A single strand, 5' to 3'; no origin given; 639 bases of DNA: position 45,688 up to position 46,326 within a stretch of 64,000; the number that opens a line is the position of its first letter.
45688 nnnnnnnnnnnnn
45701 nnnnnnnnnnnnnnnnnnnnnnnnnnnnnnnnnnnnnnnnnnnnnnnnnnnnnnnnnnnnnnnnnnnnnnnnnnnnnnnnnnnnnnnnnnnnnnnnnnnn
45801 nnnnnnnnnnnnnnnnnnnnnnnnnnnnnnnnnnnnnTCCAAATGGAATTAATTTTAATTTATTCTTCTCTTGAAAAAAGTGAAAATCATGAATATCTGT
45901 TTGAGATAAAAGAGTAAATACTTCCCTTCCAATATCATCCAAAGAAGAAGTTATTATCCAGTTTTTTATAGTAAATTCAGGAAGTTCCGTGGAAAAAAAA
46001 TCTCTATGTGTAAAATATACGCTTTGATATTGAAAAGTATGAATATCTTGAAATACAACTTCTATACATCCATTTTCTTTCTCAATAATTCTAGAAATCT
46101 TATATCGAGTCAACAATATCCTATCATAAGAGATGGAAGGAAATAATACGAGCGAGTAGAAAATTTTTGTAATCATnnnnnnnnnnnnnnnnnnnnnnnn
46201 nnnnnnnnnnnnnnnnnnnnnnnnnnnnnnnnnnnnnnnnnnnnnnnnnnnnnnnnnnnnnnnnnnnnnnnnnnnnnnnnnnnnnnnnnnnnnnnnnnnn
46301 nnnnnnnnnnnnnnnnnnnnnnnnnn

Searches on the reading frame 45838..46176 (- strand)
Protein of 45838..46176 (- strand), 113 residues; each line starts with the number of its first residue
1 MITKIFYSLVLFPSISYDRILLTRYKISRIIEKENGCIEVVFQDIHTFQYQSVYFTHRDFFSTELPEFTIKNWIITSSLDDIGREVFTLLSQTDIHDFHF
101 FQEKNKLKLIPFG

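Call 61: search_protein_families(library=pfam, max_evalue=10, proteins=[window:45838-46176:-])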
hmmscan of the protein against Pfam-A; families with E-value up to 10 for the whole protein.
seq(113 aa): 0 families
